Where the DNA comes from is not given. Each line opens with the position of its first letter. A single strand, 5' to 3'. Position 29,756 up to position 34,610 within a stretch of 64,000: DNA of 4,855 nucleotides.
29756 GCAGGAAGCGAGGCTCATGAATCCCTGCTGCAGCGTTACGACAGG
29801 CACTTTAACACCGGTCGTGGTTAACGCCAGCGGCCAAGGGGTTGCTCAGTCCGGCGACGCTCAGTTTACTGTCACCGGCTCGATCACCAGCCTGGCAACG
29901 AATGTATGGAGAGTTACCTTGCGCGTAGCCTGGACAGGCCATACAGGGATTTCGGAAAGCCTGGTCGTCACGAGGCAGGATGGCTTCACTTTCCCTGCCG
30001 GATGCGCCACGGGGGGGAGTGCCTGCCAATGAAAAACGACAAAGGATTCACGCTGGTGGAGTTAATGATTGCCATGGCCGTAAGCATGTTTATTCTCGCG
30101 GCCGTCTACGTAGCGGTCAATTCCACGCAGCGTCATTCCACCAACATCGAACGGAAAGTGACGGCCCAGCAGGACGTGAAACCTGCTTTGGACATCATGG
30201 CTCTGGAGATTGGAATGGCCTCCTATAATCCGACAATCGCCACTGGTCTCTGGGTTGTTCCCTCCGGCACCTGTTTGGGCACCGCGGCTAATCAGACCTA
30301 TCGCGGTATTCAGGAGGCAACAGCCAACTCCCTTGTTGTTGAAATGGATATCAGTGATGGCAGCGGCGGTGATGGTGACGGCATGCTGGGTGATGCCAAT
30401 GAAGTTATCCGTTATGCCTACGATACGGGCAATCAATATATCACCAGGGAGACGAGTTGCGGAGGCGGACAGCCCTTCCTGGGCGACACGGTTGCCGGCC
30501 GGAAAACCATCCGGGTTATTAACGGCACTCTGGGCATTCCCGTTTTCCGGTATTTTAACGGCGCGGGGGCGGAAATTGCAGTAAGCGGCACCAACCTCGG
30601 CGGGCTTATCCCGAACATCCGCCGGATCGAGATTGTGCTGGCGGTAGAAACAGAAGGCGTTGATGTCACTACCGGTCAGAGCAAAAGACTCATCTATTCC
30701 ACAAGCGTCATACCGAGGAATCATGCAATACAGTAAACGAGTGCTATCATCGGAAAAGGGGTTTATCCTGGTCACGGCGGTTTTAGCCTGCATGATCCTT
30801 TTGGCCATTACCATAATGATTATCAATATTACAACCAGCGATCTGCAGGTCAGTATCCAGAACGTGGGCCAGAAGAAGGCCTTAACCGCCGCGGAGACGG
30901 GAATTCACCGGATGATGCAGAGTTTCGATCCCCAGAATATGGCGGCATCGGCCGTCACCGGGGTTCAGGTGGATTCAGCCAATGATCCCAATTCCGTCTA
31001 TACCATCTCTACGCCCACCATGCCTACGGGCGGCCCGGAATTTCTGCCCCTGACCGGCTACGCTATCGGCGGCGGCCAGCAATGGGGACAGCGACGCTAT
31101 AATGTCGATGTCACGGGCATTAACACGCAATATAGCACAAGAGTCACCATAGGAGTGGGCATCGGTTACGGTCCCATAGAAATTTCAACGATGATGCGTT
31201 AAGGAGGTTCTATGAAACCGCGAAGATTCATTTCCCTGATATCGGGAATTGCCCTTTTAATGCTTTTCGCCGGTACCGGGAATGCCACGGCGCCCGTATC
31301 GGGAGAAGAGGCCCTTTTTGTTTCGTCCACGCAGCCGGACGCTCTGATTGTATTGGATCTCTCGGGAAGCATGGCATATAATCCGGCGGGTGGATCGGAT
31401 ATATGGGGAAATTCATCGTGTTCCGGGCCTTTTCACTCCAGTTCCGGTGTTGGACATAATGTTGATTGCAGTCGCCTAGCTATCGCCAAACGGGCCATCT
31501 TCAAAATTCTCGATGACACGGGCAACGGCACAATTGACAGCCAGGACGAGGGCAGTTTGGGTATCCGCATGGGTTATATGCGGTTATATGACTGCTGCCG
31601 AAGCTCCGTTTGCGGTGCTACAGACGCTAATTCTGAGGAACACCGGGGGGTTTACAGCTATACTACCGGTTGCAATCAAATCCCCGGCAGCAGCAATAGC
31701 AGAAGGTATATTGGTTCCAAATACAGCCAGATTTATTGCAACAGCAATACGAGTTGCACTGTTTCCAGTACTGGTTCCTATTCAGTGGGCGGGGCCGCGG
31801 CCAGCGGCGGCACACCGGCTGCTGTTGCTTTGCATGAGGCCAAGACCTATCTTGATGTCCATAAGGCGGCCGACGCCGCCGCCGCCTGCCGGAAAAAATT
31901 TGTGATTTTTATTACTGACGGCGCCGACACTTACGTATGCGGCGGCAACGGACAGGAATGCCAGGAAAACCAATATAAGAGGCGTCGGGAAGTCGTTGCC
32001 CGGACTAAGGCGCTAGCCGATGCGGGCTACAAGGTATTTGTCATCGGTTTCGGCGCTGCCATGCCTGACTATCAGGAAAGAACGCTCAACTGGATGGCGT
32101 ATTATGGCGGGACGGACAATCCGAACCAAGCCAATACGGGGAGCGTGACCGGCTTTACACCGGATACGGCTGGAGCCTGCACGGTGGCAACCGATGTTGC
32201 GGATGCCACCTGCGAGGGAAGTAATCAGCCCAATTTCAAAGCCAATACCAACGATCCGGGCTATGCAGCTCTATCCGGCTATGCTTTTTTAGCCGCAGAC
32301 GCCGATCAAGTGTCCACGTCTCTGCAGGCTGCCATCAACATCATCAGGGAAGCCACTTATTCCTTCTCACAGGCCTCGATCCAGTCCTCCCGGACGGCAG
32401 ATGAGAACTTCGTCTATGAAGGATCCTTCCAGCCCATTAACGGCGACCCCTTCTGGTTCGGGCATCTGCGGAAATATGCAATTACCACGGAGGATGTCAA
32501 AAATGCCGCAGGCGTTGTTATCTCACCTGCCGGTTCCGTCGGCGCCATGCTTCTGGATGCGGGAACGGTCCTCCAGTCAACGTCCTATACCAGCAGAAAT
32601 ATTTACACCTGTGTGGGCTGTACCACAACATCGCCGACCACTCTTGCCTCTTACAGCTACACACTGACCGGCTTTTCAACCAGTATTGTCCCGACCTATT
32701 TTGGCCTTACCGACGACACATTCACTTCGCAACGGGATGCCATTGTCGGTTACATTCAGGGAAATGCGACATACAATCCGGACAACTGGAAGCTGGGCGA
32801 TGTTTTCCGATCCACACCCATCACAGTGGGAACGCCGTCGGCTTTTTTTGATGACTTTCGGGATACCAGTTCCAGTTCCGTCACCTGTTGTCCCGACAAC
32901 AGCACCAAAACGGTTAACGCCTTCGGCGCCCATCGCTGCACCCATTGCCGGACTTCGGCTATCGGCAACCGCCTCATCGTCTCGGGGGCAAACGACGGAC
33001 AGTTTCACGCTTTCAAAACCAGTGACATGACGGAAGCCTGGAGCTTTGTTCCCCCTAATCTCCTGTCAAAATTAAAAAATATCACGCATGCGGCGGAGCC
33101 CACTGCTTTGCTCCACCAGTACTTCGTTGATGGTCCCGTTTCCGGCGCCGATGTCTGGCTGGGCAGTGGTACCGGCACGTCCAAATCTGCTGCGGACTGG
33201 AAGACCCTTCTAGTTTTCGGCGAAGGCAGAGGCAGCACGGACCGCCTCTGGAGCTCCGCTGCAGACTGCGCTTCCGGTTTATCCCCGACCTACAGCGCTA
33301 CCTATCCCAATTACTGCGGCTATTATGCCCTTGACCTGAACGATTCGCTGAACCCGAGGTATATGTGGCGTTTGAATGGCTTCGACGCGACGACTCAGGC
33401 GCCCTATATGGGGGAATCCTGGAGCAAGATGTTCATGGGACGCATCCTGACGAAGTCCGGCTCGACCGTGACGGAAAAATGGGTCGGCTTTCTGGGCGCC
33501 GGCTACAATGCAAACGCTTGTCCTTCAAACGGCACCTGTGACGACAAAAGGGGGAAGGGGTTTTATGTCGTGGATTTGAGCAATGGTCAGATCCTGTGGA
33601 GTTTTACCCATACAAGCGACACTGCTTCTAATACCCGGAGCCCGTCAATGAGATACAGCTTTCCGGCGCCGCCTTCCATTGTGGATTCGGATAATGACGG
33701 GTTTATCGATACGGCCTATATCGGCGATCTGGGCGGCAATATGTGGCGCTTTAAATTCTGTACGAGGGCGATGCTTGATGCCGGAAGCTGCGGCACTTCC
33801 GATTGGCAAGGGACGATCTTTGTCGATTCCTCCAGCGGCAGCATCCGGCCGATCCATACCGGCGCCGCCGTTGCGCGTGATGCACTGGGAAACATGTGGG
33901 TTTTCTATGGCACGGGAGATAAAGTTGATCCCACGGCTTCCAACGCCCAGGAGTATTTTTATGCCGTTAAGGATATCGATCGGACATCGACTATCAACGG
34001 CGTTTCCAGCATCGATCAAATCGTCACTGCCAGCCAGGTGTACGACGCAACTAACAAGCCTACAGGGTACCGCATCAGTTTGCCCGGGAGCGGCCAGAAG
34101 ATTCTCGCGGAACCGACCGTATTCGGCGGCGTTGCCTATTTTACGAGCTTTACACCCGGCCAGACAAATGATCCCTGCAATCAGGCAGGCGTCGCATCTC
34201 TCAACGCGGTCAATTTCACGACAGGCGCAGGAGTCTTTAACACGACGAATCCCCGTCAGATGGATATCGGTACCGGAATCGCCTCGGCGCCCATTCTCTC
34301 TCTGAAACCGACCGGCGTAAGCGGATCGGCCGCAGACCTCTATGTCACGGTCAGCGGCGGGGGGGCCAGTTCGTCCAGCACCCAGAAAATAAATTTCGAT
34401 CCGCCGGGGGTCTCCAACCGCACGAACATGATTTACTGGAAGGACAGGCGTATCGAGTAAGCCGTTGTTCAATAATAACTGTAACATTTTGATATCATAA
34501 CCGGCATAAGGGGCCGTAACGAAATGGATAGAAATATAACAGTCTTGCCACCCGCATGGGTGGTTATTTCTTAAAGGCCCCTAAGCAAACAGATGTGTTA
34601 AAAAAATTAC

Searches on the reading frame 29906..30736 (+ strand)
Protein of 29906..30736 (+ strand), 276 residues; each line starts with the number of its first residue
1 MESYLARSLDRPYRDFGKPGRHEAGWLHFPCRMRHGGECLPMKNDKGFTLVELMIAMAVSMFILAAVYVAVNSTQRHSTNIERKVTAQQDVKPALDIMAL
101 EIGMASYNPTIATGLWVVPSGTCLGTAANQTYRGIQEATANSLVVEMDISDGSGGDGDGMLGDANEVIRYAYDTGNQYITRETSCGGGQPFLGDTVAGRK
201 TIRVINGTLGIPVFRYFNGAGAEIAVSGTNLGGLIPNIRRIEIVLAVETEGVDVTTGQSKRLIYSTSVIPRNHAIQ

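Call 5: search_protein_families(library=pfam, proteins=[window:29906-30736:+])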
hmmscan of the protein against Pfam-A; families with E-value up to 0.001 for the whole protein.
window:29906-30736:+ (276 aa): 1 family
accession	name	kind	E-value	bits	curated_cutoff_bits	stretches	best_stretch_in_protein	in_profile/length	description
PF07963.17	N_methyl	-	9.5e-10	38.1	21.2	1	42-68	1-27/27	Prokaryotic N-terminal methylation motif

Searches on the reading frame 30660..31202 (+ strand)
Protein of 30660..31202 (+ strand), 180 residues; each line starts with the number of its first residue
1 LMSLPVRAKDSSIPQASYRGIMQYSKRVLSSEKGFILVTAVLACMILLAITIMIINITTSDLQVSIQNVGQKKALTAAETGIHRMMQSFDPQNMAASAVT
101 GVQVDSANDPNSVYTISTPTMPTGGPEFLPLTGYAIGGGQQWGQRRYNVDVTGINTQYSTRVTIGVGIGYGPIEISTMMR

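Call 5: search_protein_families(library=pfam, proteins=[window:30660-31202:+])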
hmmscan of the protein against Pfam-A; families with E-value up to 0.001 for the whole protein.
window:30660-31202:+ (180 aa): 1 family
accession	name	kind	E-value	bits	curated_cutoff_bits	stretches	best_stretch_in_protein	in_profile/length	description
PF14341.11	PilX_N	-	0.00013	22.3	25.5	1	33-82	1-50/51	PilX N-terminal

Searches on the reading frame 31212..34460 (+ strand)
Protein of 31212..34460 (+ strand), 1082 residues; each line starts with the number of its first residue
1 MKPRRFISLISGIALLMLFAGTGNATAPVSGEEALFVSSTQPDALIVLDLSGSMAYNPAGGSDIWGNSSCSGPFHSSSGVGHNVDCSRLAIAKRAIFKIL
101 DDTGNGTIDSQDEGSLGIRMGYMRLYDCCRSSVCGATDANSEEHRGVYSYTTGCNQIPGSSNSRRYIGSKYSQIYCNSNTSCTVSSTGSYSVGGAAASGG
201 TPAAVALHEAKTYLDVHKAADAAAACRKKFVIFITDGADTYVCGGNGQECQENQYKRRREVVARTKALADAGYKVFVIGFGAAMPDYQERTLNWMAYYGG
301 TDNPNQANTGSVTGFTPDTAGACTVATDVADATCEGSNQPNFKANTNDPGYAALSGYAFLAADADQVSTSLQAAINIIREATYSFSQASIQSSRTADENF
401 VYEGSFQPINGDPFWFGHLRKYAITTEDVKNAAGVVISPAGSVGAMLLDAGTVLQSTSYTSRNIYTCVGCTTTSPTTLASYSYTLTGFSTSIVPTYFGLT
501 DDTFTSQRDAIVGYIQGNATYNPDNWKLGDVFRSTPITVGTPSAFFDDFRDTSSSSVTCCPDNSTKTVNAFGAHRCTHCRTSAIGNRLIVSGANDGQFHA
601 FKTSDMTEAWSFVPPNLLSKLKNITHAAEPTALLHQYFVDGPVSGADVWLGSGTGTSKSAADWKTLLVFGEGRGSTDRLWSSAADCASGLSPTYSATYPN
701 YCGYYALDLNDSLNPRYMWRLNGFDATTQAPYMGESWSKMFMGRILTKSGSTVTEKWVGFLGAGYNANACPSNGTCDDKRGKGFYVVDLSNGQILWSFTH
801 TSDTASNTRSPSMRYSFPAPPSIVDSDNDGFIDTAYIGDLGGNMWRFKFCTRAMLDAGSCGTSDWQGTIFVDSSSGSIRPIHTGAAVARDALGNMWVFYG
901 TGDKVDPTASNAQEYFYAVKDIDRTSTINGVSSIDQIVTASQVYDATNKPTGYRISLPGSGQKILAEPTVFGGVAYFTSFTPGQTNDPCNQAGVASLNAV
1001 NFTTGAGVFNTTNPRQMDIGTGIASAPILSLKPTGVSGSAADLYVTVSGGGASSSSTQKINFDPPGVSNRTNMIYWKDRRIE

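Call 5: search_protein_families(library=pfam, proteins=[window:31212-34460:+])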
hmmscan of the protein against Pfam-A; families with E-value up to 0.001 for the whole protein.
window:31212-34460:+ (1082 aa): 1 family
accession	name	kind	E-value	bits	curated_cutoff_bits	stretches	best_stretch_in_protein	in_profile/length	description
PF05567.17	T4P_PilY1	-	6.2e-15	55.5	28.1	1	703-930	142-383/411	PilY1 beta-propeller domain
